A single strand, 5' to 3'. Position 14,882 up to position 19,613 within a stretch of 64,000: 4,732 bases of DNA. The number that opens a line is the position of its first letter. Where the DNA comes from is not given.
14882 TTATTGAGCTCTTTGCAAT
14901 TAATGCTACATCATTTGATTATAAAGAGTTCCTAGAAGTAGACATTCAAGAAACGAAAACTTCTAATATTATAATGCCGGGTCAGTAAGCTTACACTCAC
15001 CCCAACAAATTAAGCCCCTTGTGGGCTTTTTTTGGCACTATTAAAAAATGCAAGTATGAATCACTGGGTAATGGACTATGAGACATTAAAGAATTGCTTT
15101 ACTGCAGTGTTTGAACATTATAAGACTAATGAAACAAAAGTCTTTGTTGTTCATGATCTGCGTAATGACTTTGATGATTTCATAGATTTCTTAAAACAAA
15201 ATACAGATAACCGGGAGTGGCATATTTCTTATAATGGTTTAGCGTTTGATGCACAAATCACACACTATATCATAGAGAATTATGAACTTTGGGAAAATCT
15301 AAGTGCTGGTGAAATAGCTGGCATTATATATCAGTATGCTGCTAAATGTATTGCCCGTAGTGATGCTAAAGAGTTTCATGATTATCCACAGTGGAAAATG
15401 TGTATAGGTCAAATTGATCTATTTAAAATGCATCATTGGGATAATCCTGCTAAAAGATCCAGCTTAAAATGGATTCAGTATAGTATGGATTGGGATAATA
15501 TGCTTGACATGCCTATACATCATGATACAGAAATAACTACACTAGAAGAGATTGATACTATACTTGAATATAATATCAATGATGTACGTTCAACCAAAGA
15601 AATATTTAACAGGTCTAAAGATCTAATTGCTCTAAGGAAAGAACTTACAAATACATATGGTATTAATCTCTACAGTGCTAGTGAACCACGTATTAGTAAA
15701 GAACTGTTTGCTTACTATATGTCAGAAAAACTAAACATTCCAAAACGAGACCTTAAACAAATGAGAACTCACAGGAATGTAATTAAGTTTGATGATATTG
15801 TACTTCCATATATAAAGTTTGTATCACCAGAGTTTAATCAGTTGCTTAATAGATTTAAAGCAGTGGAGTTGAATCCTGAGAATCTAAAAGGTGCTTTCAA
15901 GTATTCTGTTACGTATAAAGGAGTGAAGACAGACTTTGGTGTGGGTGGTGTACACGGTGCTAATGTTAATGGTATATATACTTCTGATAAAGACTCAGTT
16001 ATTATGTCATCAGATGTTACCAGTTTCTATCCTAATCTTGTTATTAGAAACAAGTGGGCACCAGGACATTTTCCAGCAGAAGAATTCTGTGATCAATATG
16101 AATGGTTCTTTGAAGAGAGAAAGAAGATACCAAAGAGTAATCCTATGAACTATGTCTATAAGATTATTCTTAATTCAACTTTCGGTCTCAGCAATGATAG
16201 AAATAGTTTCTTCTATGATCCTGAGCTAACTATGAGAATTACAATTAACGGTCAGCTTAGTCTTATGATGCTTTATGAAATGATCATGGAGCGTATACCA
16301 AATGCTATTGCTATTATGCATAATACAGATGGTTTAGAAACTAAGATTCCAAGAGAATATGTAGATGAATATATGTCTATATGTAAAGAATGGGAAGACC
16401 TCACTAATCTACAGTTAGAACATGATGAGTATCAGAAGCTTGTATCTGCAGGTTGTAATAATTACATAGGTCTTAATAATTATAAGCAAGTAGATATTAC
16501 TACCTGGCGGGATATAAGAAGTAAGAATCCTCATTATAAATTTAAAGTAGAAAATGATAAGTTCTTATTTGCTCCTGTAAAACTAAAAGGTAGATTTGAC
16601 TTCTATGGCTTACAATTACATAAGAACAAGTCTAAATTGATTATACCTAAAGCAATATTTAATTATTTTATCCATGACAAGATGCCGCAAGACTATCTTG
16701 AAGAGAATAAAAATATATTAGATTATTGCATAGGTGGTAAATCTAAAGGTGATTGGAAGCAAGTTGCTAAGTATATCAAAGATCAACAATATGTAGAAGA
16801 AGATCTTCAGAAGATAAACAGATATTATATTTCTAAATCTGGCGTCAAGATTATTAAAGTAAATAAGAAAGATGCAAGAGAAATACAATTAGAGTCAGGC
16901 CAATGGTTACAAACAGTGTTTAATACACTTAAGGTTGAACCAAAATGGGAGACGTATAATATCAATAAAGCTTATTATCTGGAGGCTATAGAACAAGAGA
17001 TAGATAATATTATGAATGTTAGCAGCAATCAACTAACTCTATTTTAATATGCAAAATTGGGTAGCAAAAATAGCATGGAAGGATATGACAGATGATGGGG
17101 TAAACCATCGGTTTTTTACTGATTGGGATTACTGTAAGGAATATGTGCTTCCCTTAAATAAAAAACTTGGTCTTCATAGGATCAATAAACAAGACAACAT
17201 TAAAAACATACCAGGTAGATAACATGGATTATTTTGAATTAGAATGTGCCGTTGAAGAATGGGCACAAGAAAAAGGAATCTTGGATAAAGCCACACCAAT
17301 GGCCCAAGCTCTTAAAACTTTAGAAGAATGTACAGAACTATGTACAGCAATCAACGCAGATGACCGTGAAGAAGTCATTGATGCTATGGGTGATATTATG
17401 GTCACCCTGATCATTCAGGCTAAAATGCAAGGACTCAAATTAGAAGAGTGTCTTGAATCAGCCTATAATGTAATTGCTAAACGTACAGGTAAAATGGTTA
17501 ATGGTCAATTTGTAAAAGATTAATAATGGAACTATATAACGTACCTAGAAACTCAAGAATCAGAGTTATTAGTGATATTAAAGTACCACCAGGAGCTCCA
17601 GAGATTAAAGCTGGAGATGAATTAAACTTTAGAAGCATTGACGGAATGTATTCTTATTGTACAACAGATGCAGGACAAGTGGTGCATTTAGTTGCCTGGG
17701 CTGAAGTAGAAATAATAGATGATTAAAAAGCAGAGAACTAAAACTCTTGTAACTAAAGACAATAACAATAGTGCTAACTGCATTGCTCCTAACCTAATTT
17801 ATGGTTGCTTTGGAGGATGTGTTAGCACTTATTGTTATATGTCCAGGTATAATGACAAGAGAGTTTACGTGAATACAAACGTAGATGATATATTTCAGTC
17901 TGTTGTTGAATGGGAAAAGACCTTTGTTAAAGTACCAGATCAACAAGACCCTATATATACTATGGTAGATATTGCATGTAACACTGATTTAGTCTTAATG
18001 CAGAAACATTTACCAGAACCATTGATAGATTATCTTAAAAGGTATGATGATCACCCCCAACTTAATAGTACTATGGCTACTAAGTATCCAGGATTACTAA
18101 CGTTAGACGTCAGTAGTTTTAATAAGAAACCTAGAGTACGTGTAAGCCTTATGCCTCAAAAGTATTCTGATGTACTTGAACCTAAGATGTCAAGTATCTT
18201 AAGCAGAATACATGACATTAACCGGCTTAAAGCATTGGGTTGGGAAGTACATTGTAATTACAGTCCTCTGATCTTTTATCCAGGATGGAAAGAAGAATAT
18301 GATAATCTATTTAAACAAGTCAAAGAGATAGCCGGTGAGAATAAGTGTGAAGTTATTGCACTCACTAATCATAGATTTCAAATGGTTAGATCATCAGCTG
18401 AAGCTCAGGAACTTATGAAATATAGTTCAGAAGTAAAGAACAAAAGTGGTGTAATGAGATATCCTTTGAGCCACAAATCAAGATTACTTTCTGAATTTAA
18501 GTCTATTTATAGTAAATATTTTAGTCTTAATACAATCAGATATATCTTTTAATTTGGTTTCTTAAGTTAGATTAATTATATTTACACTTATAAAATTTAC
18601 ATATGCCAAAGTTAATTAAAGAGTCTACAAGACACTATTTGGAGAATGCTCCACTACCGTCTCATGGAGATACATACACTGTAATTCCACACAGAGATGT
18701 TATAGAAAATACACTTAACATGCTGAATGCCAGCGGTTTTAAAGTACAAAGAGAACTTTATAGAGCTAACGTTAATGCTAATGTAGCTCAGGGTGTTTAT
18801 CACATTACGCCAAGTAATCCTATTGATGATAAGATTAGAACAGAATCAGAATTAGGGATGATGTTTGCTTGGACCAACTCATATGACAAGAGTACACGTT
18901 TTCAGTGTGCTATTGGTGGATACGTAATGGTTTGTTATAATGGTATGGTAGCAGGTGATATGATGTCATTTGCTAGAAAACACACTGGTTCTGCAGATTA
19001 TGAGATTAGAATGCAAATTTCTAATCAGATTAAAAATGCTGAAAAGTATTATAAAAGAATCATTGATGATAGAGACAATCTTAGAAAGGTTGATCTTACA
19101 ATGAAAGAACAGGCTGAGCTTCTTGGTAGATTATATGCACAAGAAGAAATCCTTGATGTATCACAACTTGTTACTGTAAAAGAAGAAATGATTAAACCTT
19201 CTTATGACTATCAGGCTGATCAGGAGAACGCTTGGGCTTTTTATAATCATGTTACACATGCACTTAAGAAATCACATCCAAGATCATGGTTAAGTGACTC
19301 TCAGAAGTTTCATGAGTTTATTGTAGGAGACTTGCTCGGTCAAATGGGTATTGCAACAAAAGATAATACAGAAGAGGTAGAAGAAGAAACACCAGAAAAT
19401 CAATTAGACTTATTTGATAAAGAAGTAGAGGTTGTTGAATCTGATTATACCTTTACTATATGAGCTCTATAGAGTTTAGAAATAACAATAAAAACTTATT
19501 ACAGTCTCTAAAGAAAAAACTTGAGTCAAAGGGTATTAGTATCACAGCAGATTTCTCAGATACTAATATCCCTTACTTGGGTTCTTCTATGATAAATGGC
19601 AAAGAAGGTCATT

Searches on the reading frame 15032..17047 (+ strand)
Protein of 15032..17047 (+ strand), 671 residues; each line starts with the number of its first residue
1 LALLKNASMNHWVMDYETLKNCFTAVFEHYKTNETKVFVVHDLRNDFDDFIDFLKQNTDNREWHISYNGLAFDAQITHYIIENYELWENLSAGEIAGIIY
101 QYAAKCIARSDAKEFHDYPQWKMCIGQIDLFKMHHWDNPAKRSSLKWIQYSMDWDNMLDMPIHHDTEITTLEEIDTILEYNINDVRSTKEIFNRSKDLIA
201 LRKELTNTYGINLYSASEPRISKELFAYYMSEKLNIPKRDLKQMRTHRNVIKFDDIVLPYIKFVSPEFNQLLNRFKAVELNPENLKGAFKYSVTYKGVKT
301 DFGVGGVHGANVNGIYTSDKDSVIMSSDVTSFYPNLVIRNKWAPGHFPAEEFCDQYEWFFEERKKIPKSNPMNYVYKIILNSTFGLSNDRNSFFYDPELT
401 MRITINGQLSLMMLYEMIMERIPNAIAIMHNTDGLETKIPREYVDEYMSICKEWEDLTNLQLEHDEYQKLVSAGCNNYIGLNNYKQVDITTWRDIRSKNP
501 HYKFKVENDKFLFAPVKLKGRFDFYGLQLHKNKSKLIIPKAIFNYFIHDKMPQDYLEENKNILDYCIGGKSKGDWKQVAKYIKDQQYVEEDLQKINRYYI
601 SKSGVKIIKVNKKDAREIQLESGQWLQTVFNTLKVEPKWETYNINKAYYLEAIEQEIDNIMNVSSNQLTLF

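Call 7: search_protein_families(library=phrogs, proteins=[window:15032-17047:+], max_evalue=0.001)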
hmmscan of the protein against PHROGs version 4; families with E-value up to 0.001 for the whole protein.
window:15032-17047:+ (671 aa): 4 families
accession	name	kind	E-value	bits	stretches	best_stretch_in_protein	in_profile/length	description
phrog_1252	-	DNA, RNA and nucleotide metabolism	1.5e-133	447.7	1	8-666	51-657/663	DNA polymerase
phrog_18505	-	DNA, RNA and nucleotide metabolism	8.9e-35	121.5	2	359-488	23-152/349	DNA polymerase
phrog_262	-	DNA, RNA and nucleotide metabolism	3e-09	36.5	1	361-441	501-588/856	DNA polymerase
phrog_15833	-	DNA, RNA and nucleotide metabolism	4.3e-07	30.8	1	523-610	12-101/192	DNA polymerase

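Call 79: search_dna_similar(query=window:15032-17047:+, collection=phages, mode=protein, max_evalue=1e-10, max_rows=12)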
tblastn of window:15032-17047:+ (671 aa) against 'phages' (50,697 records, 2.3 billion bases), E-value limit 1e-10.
Records with a match: 746; places in all: 748; records where one place covers at least 80% of the query: 350.
Best place of each record, by identity: <60% 746.
By first word of the organism name: Rheinheimera 115; Pseudomonas 97; Vibrio 90; Klebsiella 77; Escherichia 56; uncultured 41; Flavobacterium 29; Rhizobium 26; Stenotrophomonas 22; Xanthomonas 20; and 50 more.
By host as written in the record: - 118; Rheinheimera sp. BAL341 115; Klebsiella pneumoniae 46; Pseudomonas aeruginosa 30; Escherichia coli 23; Stenotrophomonas maltophilia 14; Flavobacterium psychrophilum 950106-1/1 12; Vibrio lentus 11; and 199 more.
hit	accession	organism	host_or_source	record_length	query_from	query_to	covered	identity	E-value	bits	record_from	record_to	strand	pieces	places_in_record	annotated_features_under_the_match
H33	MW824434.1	Vibrio phage PS65A.1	Vibrio crassostreae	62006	13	610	89%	35.6%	1e-84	297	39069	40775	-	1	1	hypothetical protein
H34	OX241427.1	Vibrio phage 141O35-1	Oyster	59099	13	610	89%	35.5%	7e-84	295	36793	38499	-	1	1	ribonuclease H-like domain protein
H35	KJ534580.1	Nitrincola phage 1M3-16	Nitrincola sp. M3-16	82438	12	660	94%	33.4%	4e-49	292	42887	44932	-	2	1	putative DNA polymerase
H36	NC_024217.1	Nitrincola phage 1M3-16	Nitrincola sp. M3-16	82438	12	660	94%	33.4%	4e-49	292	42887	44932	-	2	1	DNA polymerase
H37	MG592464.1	Vibrio phage 1.089.O._10N.261.51.F9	Vibrio lentus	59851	13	610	89%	35.3%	5e-84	295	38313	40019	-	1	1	hypothetical protein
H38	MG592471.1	Vibrio phage 1.098.O._10N.286.51.B9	Vibrio lentus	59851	13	610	89%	35.3%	5e-84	295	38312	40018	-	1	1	hypothetical protein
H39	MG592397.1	Vibrio phage 1.012.O._10N.261.48.C12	Vibrio lentus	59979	13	610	89%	35.3%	5e-84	295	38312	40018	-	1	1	hypothetical protein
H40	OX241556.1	Vibrio phage 141E35-1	Seawater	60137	15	610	89%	35.4%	2e-83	294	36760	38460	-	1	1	ribonuclease H-like domain protein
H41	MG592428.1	Vibrio phage 1.046.O._10N.286.52.E3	Vibrio splendidus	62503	13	610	89%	35.0%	1e-84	297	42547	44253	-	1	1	ribonuclease H-like domain protein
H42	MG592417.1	Vibrio phage 1.033.O._10N.222.49.B8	Vibrio lentus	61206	13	610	89%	35.0%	1e-83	294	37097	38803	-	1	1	hypothetical protein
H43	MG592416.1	Vibrio phage 1.032.O._10N.261.54.F5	Vibrio splendidus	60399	13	610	89%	35.0%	2e-83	293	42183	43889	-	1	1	hypothetical protein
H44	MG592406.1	Vibrio phage 1.022.O._10N.286.45.A10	Vibrio splendidus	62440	13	610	89%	35.0%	4e-83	293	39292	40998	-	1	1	ribonuclease H-like domain protein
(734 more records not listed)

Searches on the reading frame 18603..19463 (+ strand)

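Call 22: search_protein_families(library=phrogs, proteins=[window:18603-19463:+], max_evalue=0.001)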
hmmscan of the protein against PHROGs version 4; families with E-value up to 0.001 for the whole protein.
window:18603-19463:+ (286 aa): 3 families
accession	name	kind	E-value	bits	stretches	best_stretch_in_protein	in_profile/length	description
phrog_1221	-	unknown function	2.2e-06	28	1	14-221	96-306/355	-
phrog_12094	-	unknown function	0.00023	21.4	1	91-224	103-236/281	-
phrog_21518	-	unknown function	0.00049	20.6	1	24-145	54-174/285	-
